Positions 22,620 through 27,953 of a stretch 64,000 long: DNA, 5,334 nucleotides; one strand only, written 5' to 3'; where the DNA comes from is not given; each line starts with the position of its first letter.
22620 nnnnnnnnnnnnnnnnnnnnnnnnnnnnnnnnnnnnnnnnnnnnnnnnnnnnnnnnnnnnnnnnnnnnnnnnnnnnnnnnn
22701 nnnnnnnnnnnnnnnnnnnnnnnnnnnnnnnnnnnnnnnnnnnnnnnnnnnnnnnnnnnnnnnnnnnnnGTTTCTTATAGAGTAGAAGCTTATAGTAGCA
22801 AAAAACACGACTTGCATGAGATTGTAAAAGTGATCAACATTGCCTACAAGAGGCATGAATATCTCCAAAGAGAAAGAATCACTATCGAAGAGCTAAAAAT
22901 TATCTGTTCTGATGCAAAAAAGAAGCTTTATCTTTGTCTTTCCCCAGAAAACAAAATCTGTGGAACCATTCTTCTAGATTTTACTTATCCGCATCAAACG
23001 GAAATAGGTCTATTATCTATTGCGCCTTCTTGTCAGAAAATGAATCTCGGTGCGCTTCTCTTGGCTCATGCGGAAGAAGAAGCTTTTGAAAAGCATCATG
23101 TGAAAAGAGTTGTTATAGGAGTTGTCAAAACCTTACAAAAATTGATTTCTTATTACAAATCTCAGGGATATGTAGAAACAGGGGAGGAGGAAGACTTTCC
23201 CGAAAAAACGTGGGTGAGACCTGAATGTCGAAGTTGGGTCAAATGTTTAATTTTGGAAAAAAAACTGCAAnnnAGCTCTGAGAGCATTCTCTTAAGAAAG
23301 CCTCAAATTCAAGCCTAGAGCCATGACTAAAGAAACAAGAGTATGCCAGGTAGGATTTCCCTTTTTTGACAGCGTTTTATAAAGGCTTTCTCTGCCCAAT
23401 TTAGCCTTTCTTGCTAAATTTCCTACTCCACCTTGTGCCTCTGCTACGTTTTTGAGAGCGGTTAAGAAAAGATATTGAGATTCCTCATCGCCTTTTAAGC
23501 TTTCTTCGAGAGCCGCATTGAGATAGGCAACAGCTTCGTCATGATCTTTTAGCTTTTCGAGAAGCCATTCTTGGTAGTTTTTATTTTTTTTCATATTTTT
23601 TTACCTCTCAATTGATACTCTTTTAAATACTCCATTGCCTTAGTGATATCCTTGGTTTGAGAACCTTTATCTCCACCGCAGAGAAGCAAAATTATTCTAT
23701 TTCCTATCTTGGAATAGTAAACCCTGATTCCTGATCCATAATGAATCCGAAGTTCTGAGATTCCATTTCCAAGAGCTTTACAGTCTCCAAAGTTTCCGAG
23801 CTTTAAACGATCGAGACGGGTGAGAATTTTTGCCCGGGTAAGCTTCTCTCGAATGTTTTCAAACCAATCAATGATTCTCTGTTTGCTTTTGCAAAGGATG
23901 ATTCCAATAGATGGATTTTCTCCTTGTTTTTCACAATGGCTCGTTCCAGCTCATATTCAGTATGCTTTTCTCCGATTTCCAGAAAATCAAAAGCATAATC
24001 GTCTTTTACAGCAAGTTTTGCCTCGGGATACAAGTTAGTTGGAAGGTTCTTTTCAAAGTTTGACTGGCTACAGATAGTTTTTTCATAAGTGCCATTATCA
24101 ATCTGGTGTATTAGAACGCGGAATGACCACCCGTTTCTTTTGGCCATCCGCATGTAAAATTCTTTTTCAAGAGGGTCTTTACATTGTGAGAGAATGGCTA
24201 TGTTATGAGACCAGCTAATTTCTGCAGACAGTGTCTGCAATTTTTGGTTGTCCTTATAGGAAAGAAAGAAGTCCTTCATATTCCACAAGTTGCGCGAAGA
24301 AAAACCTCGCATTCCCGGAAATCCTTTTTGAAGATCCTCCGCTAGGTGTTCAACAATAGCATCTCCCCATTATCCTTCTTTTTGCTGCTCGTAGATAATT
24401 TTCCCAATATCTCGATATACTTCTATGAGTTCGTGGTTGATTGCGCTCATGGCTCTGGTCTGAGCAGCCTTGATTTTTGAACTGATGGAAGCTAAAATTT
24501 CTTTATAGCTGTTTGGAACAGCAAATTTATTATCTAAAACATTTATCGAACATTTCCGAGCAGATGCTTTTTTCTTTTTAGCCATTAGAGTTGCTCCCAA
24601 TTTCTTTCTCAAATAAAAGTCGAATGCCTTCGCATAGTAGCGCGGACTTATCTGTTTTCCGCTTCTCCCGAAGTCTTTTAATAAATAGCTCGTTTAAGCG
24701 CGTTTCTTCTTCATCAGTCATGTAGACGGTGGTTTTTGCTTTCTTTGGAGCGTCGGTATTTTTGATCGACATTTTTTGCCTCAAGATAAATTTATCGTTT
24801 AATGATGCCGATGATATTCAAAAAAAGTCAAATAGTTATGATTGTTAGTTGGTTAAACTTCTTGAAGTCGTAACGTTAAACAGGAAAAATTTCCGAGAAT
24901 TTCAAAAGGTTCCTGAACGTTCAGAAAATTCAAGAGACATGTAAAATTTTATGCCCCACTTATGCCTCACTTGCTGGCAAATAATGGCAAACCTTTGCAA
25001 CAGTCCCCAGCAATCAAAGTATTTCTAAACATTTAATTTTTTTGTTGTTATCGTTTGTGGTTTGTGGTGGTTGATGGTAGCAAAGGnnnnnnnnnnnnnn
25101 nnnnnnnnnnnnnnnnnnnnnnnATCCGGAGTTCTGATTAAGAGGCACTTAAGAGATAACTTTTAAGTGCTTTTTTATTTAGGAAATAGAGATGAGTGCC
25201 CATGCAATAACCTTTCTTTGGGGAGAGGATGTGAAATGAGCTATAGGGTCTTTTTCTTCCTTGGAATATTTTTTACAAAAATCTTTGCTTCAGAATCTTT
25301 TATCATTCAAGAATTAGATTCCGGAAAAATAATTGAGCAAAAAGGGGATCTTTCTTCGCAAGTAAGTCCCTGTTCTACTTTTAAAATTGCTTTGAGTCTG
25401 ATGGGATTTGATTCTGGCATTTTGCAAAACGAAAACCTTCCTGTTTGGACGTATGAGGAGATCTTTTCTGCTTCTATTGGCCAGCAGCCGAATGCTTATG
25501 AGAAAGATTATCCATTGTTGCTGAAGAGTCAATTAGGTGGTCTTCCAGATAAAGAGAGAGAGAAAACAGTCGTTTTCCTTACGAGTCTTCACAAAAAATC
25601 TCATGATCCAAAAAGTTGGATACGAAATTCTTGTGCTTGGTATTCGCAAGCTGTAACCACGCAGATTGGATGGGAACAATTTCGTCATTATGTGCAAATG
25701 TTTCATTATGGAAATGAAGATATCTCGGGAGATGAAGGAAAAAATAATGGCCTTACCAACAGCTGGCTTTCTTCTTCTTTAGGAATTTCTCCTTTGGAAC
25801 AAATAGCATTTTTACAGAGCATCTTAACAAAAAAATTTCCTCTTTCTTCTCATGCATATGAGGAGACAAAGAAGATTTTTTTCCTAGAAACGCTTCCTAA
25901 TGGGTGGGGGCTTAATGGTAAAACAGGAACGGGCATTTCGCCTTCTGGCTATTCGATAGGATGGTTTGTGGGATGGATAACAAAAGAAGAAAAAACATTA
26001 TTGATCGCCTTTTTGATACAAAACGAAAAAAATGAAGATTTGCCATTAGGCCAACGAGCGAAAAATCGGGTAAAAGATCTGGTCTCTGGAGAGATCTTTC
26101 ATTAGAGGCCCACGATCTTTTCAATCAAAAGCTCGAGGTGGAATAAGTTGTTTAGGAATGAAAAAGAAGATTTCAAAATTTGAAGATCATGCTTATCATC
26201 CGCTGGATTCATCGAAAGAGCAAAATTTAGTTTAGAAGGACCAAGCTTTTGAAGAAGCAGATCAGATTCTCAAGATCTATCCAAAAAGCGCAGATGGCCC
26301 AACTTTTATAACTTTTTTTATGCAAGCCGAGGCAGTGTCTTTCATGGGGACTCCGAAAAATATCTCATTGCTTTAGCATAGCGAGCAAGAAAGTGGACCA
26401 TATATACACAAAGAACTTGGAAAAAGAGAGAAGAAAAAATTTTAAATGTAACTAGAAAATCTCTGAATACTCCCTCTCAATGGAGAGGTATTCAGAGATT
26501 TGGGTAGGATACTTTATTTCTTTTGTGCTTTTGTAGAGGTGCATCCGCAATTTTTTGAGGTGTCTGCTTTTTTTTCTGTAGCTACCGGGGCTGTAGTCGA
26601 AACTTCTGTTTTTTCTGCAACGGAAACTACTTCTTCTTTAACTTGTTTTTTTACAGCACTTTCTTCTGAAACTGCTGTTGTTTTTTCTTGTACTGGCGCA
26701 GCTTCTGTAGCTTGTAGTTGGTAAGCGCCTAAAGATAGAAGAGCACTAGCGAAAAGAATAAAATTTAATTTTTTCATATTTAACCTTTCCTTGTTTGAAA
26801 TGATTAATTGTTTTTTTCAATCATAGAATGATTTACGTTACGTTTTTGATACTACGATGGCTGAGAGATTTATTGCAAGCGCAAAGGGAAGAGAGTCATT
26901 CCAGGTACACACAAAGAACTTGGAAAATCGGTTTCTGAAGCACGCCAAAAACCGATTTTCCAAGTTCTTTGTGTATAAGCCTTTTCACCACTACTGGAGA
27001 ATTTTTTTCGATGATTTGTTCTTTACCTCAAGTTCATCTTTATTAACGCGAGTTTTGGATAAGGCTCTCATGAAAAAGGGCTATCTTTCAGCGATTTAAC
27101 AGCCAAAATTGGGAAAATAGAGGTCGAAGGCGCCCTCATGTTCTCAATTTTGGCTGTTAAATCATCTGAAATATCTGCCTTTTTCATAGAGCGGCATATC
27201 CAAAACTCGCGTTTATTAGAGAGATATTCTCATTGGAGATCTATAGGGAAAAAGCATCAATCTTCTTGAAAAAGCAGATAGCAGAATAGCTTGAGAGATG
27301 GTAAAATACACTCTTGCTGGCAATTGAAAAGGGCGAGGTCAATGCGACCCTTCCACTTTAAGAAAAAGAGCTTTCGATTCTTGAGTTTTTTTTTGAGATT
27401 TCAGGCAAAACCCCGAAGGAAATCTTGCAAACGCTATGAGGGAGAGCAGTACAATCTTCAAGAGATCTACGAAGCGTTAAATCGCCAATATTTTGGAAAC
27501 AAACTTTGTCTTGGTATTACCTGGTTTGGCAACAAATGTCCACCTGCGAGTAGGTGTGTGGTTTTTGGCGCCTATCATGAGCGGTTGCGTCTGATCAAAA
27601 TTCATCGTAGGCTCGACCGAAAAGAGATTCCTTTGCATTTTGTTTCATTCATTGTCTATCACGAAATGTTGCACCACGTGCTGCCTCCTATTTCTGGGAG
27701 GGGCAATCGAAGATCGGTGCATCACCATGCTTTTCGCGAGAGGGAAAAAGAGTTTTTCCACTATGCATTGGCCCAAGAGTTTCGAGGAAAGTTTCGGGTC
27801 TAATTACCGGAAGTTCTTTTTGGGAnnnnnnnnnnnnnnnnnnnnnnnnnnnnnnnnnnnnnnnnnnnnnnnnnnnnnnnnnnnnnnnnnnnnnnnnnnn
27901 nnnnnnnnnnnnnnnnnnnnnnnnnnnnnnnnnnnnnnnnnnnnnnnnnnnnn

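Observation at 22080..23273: Intact YbaK-like aminoacyl-tRNA-binding domain fused to a GNAT acetyltransferase inside the islet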

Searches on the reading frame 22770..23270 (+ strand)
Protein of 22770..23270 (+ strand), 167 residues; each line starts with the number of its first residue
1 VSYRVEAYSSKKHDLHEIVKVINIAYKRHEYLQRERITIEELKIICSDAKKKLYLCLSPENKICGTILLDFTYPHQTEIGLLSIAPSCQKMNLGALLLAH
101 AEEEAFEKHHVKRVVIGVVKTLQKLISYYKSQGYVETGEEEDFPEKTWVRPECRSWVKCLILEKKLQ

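Call 37: find_homologous_proteins(query=A3, max_evalue=0.00001)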
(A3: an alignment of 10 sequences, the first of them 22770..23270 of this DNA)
Query A3 (10 sequences) (167 aa, profile of the alignment): 40 proteins with E <= 0.00001 among 1596 candidates.
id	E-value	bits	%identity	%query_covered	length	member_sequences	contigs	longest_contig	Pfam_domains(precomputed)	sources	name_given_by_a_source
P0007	3.0e-73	263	43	92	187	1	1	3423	PF13673.14,PF13508.14,PF00583.32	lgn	-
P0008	1.7e-71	258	42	99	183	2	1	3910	PF13673.14,PF13508.14,PF00583.32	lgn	-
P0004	2.0e-71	257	59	98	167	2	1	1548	PF13673.14,PF13508.14,PF00583.32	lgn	-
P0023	7.7e-70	252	38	98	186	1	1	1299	PF13673.14,PF00583.32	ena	-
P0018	3.7e-69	250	38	94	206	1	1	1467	PF13673.14,PF13508.14,PF00583.32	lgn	-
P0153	2.9e-68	247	44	93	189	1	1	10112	PF13673.14,PF13508.14,PF00583.32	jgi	jgi:ribosomal protein S18 acetylase RimI-like enzyme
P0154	5.0e-68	246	44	93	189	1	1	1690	PF13673.14,PF13508.14,PF00583.32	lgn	-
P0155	4.3e-67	243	40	94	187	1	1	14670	PF13673.14,PF13508.14,PF00583.32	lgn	-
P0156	4.9e-67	243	41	94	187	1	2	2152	PF13673.14,PF13508.14,PF00583.32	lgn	-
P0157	5.2e-67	243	42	94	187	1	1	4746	PF13673.14,PF13508.14,PF00583.32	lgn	-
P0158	2.2e-66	241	42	91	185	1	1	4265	PF13673.14,PF13508.14,PF00583.32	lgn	-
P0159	4.3e-66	240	43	94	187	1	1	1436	PF13673.14,PF13420.14,PF13508.14,PF00583.32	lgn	-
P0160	7.2e-66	239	42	98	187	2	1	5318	PF13673.14,PF13508.14,PF00583.32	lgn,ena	-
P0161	2.0e-65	238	60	99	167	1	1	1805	PF13673.14,PF13420.14,PF13508.14,PF00583.32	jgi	jgi:ribosomal protein S18 acetylase RimI-like enzyme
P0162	2.2e-65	238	40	94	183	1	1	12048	PF13673.14,PF13508.14,PF00583.32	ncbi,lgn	ncbi:MAG: GNAT family N-acetyltransferase [Chlamydiota bacterium]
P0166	8.5e-64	232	40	94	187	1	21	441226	PF13673.14,PF13508.14,PF00583.32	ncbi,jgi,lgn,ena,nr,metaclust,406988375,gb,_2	ncbi:MAG: Acetyltransferase [uncultured bacterium]|nr:MAG: Acetyltransferase [uncultured bacterium] 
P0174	1.6e-60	222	55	98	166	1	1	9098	PF13673.14,PF13508.14,PF00583.32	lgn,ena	-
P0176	4.4e-59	217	39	97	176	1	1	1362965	PF13673.14,PF13508.14,PF00583.32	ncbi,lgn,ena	-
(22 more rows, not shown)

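Call 38: find_encoding_contigs(protein=P0174, flank=5000, max_places=2)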
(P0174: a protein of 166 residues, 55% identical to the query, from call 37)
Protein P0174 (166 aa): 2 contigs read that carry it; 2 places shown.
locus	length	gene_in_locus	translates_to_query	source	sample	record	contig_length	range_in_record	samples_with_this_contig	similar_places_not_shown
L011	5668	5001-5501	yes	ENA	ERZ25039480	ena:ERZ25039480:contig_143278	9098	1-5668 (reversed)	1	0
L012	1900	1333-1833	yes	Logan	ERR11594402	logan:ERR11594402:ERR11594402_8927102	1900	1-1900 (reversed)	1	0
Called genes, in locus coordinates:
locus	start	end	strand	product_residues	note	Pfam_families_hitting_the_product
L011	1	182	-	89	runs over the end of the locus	-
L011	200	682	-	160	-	-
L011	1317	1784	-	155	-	-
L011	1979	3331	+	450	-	PF00224:PK, PF03328:HpcH_HpaI (faint), PF02887:PK_C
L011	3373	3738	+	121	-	PF00391:PEP-utilizers (weak)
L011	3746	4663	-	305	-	-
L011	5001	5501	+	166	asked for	PF00583:Acetyltransf_1, PF13673:Acetyltransf_10 (weak), PF13508:Acetyltransf_7 (weak)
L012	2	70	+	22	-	?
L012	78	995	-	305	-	-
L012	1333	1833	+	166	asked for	PF00583:Acetyltransf_1, PF13673:Acetyltransf_10 (weak), PF13508:Acetyltransf_7 (weak)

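Call 39: find_encoding_contigs(protein=P0166, flank=5000, max_places=2)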
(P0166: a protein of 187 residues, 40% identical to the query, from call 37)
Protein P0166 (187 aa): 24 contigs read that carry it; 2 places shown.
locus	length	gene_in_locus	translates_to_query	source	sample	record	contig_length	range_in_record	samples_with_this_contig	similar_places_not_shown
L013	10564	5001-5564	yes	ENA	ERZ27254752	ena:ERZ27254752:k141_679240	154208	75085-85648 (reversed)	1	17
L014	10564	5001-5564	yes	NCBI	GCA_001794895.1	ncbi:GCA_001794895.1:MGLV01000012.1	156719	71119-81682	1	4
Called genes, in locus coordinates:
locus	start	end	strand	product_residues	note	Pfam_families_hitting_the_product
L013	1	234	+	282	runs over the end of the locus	PF00889:EF_TS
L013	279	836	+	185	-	PF01765:RRF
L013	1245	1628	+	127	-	-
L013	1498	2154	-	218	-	-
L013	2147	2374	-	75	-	-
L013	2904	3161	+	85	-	PF01738:DLH (weak), PF02230:Abhydrolase_2 (faint)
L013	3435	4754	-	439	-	PF00481:PP2C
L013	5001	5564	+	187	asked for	PF00583:Acetyltransf_1, PF13673:Acetyltransf_10, PF13508:Acetyltransf_7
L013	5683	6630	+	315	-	PF02353:CMAS, PF13489:Methyltransf_23, PF01209:Ubie_methyltran, PF13847:Methyltransf_31, PF08241:Methyltransf_11, PF08242:Methyltransf_12, PF13649:Methyltransf_25, PF08498:Sterol_MT_C, +1 more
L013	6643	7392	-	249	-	PF00929:RNase_T, PF12843:QSregVF_b (weak)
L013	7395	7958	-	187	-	PF03193:RsgA_GTPase (faint), PF01926:MMR_HSR1, PF02421:FeoB_N (faint)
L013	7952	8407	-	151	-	PF02367:TsaE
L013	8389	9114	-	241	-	PF10915:DUF2709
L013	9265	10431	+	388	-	PF02812:ELFV_dehydrog_N, PF00208:ELFV_dehydrog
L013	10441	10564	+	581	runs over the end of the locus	PF03485:Arg_tRNA_synt_N, PF00750:tRNA-synt_1d, PF05746:DALR_1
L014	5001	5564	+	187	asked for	PF00583:Acetyltransf_1, PF13673:Acetyltransf_10, PF13508:Acetyltransf_7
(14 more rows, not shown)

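Call 40: find_encoding_contigs(protein=P0176, flank=5000, max_places=2)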
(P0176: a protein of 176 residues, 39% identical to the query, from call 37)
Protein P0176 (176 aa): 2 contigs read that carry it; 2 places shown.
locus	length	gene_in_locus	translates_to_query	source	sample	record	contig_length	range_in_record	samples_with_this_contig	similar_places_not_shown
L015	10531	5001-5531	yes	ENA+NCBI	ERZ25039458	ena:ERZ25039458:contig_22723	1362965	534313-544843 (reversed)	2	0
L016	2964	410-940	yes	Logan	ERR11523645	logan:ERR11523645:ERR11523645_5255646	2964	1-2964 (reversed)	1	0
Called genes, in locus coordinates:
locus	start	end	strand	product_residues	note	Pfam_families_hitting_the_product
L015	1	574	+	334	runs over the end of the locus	PF00294:PfkB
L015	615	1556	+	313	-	PF01073:3Beta_HSD, PF01370:Epimerase, PF02719:Polysacc_synt_2, PF04321:RmlD_sub_bind, PF16363:GDP_Man_Dehyd, PF07993:NAD_binding_4 (weak)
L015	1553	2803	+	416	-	PF00155:Aminotran_1_2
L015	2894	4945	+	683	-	PF19335:HMBD, PF00122:E1-E2_ATPase, PF00702:Hydrolase, PF08282:Hydrolase_3 (faint)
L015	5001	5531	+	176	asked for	PF13673:Acetyltransf_10, PF00583:Acetyltransf_1, PF13508:Acetyltransf_7 (weak)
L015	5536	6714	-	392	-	-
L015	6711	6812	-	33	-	-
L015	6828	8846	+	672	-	PF02743:dCache_1, PF22673:MCP-like_PDC_1, PF17201:Cache_3-Cache_2 (weak), PF00211:Guanylate_cyc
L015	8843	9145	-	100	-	-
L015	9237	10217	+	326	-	-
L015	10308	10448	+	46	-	-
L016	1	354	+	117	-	?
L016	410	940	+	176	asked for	PF13673:Acetyltransf_10, PF00583:Acetyltransf_1, PF13508:Acetyltransf_7 (weak)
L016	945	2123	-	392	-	-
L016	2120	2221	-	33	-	-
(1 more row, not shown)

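Call 52: search_solved_structures(query=A3, max_evalue=0.01, show_alignments=2)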
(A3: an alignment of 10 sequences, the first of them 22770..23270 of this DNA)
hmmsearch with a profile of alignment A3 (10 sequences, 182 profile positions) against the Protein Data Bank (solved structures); distinct sequences matched with E-value up to 0.01: 76 (the best 60 are shown).
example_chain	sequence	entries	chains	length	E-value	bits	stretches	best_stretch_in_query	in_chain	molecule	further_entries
1tiq_A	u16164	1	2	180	1.1e-08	38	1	46-159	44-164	Protease synthase and sporulation negative regulatory protein PAI 1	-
8iym_A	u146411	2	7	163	4e-08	36.3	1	71-151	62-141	N-acetyltransferase domain-containing protein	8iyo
2pdo_A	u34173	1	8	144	4.2e-07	33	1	58-149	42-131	Acetyltransferase ypeA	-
9mto_A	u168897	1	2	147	5.3e-07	32.6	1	68-155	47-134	[Ribosomal protein bS18]-alanine N-acetyltransferase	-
6ao7_A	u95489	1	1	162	1.1e-06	31.6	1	62-174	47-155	Acetyltransferase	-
4qus_A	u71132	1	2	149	1.3e-06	31.3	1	58-149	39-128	Acetyltransferase YpeA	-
4qvt_A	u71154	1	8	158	1.5e-06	31.1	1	58-149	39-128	Acetyltransferase YpeA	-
4pv6_C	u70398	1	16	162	1.6e-06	31.1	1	73-155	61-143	N-terminal acetyltransferase complex subunit [ARD1]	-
5isv_A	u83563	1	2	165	4.3e-06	29.7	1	79-153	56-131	Ribosomal-protein-alanine acetyltransferase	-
6wqb_A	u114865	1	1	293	1.1e-05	28.4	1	53-149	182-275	N-terminal acetyltransferase, GNAT family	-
6wqc_A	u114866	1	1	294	1.1e-05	28.4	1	53-149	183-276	N-terminal acetyltransferase, GNAT family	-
6yzz_A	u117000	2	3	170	1.4e-05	28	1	68-152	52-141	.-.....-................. 50 | Acyl-CoA N-acyltransferases (NAT) superfamily protein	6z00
3lod_A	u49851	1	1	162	1.5e-05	27.9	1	73-146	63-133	Putative acyl-CoA N-acyltransferase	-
3pp9_A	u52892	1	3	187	2.3e-05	27.3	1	40-147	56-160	Putative streptothricin acetyltransferase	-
2cnm_A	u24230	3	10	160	2.3e-05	27.3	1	79-153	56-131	MODIFICATION OF 30S RIBOSOMAL SUBUNIT PROTEIN S18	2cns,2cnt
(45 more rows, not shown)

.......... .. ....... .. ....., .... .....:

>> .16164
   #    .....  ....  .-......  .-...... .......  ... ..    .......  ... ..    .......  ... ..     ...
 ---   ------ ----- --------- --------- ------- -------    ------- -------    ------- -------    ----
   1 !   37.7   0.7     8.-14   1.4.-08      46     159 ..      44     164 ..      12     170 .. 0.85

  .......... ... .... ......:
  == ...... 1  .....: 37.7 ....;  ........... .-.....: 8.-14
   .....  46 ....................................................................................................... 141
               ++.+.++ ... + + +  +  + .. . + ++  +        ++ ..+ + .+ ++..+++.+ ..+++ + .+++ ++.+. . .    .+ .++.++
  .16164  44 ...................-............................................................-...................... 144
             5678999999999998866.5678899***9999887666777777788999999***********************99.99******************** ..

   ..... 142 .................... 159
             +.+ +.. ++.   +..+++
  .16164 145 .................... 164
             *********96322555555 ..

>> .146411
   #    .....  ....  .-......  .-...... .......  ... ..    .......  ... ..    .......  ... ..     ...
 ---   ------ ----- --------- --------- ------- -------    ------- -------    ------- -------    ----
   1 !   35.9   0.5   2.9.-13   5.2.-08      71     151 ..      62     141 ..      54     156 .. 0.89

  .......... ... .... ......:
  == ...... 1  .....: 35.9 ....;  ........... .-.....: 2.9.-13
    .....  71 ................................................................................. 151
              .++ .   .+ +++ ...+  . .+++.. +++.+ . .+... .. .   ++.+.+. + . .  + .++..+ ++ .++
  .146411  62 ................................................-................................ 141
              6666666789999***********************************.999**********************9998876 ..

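Call 63: find_related_loci(query=A6, collection=genome_contigs, flank=5000)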
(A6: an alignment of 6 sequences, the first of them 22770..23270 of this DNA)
Query A6 (167 aa) in genome_contigs; peptide patterns used: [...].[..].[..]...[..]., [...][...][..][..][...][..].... (x = any residue, [..] = any of these).
37 stretches matched a pattern, but none encodes a relative of the query by tblastn (E <= 1e-3).

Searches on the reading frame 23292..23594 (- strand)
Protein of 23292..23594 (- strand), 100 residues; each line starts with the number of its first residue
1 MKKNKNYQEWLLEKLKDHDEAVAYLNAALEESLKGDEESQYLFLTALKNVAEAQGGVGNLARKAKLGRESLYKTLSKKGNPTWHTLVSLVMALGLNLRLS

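Call 12: search_protein_families(library=pfam, proteins=[window:23292-23594:-], max_evalue=0.01)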
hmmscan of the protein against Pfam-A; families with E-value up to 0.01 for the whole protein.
window:23292-23594:- (100 aa): 2 families
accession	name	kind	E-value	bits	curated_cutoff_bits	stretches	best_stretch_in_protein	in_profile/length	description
PF21716.3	dnstrm_HI1420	-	7.5e-16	58.2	27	1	13-98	9-87/90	Probable addiction module antidote protein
PF13181.12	TPR_8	-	0.0019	18.7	25.7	1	11-30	10-29/34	Tetratricopeptide repeat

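Call 46: search_protein_families(library=padloc, proteins=[window:23292-23594:-], max_evalue=0.01)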
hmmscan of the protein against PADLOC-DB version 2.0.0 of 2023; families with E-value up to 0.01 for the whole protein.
window:23292-23594:- (100 aa): 0 families

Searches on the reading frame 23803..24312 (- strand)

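Call 12: search_protein_families(library=pfam, proteins=[window:23803-24312:-], max_evalue=0.01)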
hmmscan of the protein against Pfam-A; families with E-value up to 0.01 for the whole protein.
window:23803-24312:- (169 aa): 2 families
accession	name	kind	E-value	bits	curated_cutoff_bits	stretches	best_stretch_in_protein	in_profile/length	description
PF17761.7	DUF1016_N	-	2.1e-26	93.1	32.8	1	2-78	62-137/137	DUF1016 N-terminal domain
PF06250.17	YhcG_C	-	6.3e-05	23.3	32.5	1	101-140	3-43/157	YhcG PDDEXK nuclease domain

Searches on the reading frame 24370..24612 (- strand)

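Call 12: search_protein_families(library=pfam, proteins=[window:24370-24612:-], max_evalue=0.01)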
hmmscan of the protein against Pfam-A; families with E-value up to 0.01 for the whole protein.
window:24370-24612:- (80 aa): 1 family
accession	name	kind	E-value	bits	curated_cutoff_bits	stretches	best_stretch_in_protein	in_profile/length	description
PF17761.7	DUF1016_N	-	7.5e-06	26.5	32.8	1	43-78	2-37/137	DUF1016 N-terminal domain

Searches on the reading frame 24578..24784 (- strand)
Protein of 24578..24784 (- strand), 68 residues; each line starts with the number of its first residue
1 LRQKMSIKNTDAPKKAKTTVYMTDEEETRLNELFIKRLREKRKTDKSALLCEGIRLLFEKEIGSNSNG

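Call 12: search_protein_families(library=pfam, proteins=[window:24578-24784:-], max_evalue=0.01)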
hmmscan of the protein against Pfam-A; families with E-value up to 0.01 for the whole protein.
window:24578-24784:- (68 aa): 0 families

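Call 46: search_protein_families(library=padloc, proteins=[window:24578-24784:-], max_evalue=0.01)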
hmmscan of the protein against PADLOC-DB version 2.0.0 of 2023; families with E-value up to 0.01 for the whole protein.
window:24578-24784:- (68 aa): 0 families

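Call 78: search_protein_families(library=pfam, proteins=[window:24578-24784:-], max_evalue=10)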
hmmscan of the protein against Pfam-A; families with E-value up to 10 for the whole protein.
window:24578-24784:- (68 aa): 2 families
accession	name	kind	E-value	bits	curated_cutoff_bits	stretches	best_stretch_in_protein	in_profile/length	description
PF15554.11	FSIP1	-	0.027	14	27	1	8-34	258-284/396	FSIP1 family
PF18828.6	LPD15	-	0.041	14.2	27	1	19-56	33-69/99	Large polyvalent-protein-associated domain 15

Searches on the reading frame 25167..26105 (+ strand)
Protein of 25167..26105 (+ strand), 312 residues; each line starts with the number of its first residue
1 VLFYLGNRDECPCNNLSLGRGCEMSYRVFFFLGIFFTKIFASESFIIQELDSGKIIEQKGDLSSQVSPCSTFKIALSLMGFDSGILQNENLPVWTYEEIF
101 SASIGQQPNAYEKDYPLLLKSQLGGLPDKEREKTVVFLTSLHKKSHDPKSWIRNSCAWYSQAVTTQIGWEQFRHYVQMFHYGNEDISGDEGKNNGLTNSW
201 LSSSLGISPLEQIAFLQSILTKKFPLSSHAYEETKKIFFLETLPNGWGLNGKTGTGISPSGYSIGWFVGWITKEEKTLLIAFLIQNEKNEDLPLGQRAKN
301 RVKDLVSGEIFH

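Call 12: search_protein_families(library=pfam, proteins=[window:25167-26105:+], max_evalue=0.01)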
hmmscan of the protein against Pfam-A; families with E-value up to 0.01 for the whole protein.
window:25167-26105:+ (312 aa): 1 family
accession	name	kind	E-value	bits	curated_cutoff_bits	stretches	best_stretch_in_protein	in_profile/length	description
PF00905.27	Transpeptidase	-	3.8e-37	128.6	22.1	2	145-292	92-287/299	Penicillin binding protein transpeptidase domain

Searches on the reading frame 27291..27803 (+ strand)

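Call 12: search_protein_families(library=pfam, proteins=[window:27291-27803:+], max_evalue=0.01)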
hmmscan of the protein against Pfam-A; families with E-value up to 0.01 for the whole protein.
window:27291-27803:+ (170 aa): 1 family
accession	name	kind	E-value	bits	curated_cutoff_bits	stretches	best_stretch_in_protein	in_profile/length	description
PF10263.15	SprT-like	-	0.0059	16.9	25.6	1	56-152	1-92/108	SprT-like family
